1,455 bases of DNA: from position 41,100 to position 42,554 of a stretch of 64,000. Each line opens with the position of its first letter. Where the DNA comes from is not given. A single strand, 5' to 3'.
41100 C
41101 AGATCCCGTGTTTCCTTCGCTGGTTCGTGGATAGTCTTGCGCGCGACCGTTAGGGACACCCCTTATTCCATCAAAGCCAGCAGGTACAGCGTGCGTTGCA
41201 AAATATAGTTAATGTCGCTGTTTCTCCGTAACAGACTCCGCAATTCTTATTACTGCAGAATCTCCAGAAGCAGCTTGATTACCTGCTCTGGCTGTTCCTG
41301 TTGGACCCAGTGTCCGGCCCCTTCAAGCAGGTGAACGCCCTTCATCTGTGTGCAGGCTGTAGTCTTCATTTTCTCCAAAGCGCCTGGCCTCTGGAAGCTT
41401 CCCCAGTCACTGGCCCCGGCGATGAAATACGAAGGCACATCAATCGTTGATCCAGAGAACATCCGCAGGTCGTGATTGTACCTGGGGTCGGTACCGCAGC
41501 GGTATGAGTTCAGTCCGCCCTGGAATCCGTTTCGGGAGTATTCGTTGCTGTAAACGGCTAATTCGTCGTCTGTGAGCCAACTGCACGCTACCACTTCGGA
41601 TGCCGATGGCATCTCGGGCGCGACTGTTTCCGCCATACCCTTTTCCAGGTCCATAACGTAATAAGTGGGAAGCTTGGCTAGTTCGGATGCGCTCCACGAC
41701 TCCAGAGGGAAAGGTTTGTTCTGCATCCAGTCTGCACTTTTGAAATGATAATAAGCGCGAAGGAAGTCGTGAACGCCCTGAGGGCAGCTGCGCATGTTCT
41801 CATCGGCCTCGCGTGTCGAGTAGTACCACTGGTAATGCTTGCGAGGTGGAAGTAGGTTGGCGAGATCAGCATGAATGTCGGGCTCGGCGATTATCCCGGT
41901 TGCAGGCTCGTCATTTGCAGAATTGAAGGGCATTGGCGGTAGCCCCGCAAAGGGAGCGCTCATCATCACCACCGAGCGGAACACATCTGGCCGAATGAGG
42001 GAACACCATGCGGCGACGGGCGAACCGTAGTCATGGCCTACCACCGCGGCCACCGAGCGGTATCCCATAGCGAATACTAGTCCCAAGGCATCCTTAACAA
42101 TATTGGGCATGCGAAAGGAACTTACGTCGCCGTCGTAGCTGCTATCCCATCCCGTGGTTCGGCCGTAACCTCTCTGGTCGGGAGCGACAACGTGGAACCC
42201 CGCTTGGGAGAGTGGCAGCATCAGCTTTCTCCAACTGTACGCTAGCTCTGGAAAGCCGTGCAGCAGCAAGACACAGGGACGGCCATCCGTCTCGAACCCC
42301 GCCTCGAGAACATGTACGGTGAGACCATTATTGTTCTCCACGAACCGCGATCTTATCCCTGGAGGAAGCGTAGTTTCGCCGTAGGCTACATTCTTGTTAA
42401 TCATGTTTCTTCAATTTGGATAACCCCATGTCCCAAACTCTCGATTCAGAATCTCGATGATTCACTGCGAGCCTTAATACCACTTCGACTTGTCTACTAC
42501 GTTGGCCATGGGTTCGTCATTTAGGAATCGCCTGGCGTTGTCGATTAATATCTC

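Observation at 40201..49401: Degraded ~9.2-kb integrated island at tRNA-Pro(GGG), bounded by a 49-nt direct repeat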

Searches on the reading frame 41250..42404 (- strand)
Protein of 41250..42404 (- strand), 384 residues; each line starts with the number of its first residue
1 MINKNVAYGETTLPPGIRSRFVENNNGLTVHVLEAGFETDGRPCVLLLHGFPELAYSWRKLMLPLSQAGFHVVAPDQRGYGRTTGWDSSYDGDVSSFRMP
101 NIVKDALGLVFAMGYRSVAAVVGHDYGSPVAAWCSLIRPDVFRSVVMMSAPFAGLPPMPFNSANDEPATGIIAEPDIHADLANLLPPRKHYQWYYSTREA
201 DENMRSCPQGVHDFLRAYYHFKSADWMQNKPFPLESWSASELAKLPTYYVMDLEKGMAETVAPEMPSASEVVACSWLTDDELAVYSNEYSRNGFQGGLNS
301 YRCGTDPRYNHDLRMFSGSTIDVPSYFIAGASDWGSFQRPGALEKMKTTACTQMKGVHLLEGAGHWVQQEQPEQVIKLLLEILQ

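Call 8: search_protein_families(library=pfam, proteins=[window:41250-42404:-], max_evalue=0.01)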
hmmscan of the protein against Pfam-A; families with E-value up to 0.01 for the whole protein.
window:41250-42404:- (384 aa): 3 families
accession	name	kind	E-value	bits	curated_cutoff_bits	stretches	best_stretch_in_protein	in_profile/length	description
PF00561.26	Abhydrolase_1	-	2.6e-23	83.4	25.8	1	43-370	1-243/245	alpha/beta hydrolase fold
PF12697.13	Abhydrolase_6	-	1e-16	62.7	26.3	1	45-377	1-216/217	Alpha/beta hydrolase family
PF12146.15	Hydrolase_4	-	1.1e-09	38.4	27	1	42-157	4-116/239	Serine aminopeptidase, S33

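Call 55: find_homologous_proteins(query=window:41250-42404:-, max_evalue=1e-20)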
Query window:41250-42404:- (384 aa): 8000 proteins with E <= 1e-20 among 8000 candidates; the best 120 are listed.
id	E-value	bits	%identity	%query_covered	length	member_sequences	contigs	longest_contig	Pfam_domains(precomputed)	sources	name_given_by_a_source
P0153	1.7e-267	905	100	100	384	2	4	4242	PF12697.14,PF00561.27,PF12146.16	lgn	-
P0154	2.2e-223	759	82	98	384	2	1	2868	PF12697.14,PF00561.27,PF12146.16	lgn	-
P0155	1.3e-218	744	82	100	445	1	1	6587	PF12697.14,PF00561.27,PF12146.16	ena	-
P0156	2.3e-217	739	78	100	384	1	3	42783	PF12697.14,PF00561.27,PF12146.16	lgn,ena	-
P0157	1.5e-208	710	77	99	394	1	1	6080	PF12697.14,PF00561.27,PF12146.16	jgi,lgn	-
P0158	2.3e-207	707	77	99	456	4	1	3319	PF12697.14,PF00561.27,PF12146.16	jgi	jgi:pimeloyl-ACP methyl ester carboxylesterase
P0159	4.0e-206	702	77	99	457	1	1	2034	PF12697.14,PF00561.27,PF12146.16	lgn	-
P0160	6.6e-205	698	75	100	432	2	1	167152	PF12697.14,PF00561.27,PF12146.16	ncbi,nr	ncbi:MAG: alpha/beta hydrolase [Kiritimatiellae bacterium]|nr:alpha/beta hydrolase [Kiritimatiellia 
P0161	1.5e-203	694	76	99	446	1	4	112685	PF12697.14,PF00561.27,PF12146.16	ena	-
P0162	5.3e-203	692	75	99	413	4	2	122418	PF12697.14,PF00561.27,PF12146.16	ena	-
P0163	4.5e-202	689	75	99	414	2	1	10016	PF12697.14,PF00561.27,PF12146.16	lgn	-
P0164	5.5e-202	689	75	99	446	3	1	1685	PF12697.14,PF00561.27,PF12146.16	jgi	-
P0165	7.0e-202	689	74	99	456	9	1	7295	PF12697.14,PF00561.27,PF12146.16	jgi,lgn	-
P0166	7.9e-202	688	74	100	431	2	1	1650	PF12697.14,PF00561.27,PF12146.16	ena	-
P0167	1.2e-201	688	75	99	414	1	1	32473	PF12697.14,PF00561.27,PF12146.16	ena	-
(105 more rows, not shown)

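Call 56: find_encoding_contigs(protein=P0156, flank=10000, max_places=3)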
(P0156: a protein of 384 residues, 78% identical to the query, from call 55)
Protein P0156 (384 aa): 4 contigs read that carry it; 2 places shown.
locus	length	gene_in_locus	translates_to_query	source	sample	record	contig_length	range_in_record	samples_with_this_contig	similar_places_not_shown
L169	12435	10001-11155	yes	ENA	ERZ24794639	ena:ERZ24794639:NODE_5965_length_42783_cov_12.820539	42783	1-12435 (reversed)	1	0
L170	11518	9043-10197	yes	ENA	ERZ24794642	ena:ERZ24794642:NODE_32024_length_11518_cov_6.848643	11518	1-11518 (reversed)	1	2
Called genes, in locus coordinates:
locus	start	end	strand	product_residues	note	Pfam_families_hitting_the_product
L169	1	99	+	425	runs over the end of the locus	PF07690:MFS_1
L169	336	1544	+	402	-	PF00465:Fe-ADH, PF13685:Fe-ADH_2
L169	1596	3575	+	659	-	PF20091:Abhydrolase_10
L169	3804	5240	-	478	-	PF07969:Amidohydro_3, PF01979:Amidohydro_1, PF07969:Amidohydro_3 (weak)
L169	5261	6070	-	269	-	PF01522:Polysacc_deac_1, PF10096:DUF2334 (weak), PF22537:WbmS-like (weak)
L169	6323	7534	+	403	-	PF05977:MFS_3, PF07690:MFS_1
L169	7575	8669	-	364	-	PF00724:Oxidored_FMN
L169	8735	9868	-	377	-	PF02746:MR_MLE_N (weak), PF13378:MR_MLE_C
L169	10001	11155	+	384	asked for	PF00561:Abhydrolase_1, PF12146:Hydrolase_4, PF12697:Abhydrolase_6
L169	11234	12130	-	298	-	PF08450:SGL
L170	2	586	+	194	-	?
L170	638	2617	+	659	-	PF20091:Abhydrolase_10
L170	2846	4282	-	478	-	PF07969:Amidohydro_3, PF01979:Amidohydro_1, PF07969:Amidohydro_3 (weak)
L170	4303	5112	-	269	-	PF01522:Polysacc_deac_1, PF10096:DUF2334 (weak), PF22537:WbmS-like (weak)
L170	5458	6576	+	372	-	PF05977:MFS_3, PF07690:MFS_1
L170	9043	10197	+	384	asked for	PF00561:Abhydrolase_1, PF12146:Hydrolase_4, PF12697:Abhydrolase_6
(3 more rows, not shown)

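Call 57: find_encoding_contigs(protein=P0155, flank=10000, max_places=2)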
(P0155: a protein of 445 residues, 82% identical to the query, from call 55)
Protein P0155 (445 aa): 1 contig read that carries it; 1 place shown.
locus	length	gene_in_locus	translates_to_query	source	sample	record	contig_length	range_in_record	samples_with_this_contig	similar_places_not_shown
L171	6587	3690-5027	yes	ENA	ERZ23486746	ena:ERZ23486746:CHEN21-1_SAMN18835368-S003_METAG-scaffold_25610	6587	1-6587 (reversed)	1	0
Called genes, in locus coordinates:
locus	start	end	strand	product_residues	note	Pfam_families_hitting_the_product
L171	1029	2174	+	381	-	PF01139:RtcB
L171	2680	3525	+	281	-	PF00296:Bac_luciferase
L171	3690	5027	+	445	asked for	PF00561:Abhydrolase_1, PF12146:Hydrolase_4, PF12697:Abhydrolase_6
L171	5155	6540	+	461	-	PF00890:FAD_binding_2 (weak), PF01134:GIDA (faint), PF01266:DAO (faint), PF07992:Pyr_redox_2 (faint), PF12831:FAD_oxidored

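Call 59: search_solved_structures(query=window:41250-42404:-, max_evalue=0.00001)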
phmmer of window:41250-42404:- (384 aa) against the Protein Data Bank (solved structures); distinct sequences matched with E-value up to 0.00001: 125 (the best 60 are shown).
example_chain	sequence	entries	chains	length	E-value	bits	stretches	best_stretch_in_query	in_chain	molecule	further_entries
6unw_A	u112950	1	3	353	3.3e-44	154.5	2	16-153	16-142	Soluble epoxide hydrolase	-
5cw2_C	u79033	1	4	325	1.1e-40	142.9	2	20-157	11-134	Putative epoxide hydrolase EPHA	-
2e3j_A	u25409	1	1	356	8.4e-39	136.7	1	24-383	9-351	EPOXIDE HYDROLASE EPHB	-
2zjf_A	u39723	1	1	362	8.5e-39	136.6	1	24-383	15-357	Probable epoxide hydrolase ephB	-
4ufo_A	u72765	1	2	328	1.4e-36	129.3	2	26-157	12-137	EPOXIDE HYDROLASE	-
4uhb_A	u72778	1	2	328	5.1e-36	127.5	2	26-157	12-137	EPOXIDE HYDROLASE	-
3cxu_A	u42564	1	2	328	5.6e-36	127.4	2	26-157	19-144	Epoxide hydrolase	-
2cjp_A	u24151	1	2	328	5.6e-36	127.4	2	26-157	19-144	EPOXIDE HYDROLASE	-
4ufp_A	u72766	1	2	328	7.9e-36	126.9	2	26-157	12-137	EPOXIDE HYDROLASE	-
4ufn_A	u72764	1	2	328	8.4e-36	126.8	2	26-157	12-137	EPOXIDE HYDROLASE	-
8hm5_A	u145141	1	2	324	3.8e-35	124.6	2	24-153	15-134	Epoxide hydrolase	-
4y9s_A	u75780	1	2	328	5.3e-35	124.1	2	26-157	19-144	Epoxide hydrolase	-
8jy1_A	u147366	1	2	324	9.7e-32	113.4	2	20-154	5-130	Epoxide hydrolase-2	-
5xmd_A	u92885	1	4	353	7e-30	107.3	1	18-155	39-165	Epoxide hydrolase A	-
5y5d_B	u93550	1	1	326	3.1e-29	105.2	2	19-154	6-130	Epoxide hydrolase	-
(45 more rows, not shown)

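Call 61: search_protein_families(library=ncbifam, proteins=[window:41250-42404:-], max_evalue=0.001)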
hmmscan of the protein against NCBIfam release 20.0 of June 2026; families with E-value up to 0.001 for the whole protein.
window:41250-42404:- (384 aa): 14 families
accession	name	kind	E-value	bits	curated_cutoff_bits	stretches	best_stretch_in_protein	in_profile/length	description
TIGR03056.1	bchO_mg_che_rel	equivalog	2.3e-15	56.4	172.55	1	27-154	15-132/278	alpha/beta fold hydrolase BchO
NF004514.1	PRK05855.1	equivalog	9.6e-15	54.1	455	1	20-144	2-117/578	SDR family oxidoreductase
NF002043.0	PRK00870.1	subfamily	2.6e-12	46.8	265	1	25-84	31-88/302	haloalkane dehalogenase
NF002938.0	PRK03592.1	equivalog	6.6e-11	42.1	241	1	27-152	19-131/298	haloalkane dehalogenase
NF011457.0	PRK14875.1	equivalog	6.2e-09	35.3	307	1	29-150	121-231/372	acetoin dehydrogenase dihydrolipoyllysine-residue acetyltransferase subunit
NF051488.1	bifunc_PcaDC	exception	1.2e-08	34.6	390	1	40-150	11-111/375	bifunctional 3-oxoadipate enol-lactonase/4-carboxymuconolactone decarboxylase PcaDC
TIGR03695.1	menH_SHCHC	equivalog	1e-07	31.7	208.55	0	42-151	2-105/252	2-succinyl-6-hydroxy-2,4-cyclohexadiene-1-carboxylate synthase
NF045632.1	hydroxlase_HsaD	equivalog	1.8e-07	30.4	400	1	18-150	13-137/290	4,5:9,10-diseco-3-hydroxy-5,9,17-trioxoandrosta-1(10),2-diene-4-oate hydrolase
NF002873.0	PRK03204.1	equivalog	5.3e-06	26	466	1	18-150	15-134/286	haloalkane dehalogenase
NF041759.1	mac_hydro_EstT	equivalog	2.9e-05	23.4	450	1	30-150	10-126/278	macrolide hydrolase EstT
NF052610.1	macro_16_ester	equivalog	3.3e-05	23.4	420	1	30-150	11-127/281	alpha/beta fold macrolide esterase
TIGR02427.1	protocat_pcaD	equivalog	3.4e-05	23.3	255.85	0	56-149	27-111/251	3-oxoadipate enol-lactonase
NF050089.1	i_nPHAscl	equivalog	6.2e-05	22.2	300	1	39-162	15-130/288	intracellular short-chain-length polyhydroxyalkanoate depolymerase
NF051487.1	bifunc_PcaCD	exception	8.2e-05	21.9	430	0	24-148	154-269/413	bifunctional 4-carboxymuconolactone decarboxylase/3-oxoadipate enol-lactonase PcaCD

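Call 80: search_protein_families(library=padloc, proteins=[window:41250-42404:-], max_evalue=0.001)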
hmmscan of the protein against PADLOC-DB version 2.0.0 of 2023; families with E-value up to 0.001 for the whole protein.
window:41250-42404:- (384 aa): 0 families

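Call 81: search_protein_families(library=phrogs, proteins=[window:41250-42404:-], max_evalue=0.001)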
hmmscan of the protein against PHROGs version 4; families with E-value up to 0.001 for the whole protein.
window:41250-42404:- (384 aa): 2 families
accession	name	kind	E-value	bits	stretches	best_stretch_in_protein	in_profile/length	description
phrog_789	-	other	6.5e-11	42.6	1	23-150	337-453/637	esterase/lipase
phrog_3142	-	moron, auxiliary metabolic gene and host takeover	1e-09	38.3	1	39-145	25-125/596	FabG-like 3-oxoacyl-(acyl-carrier-protein) reductase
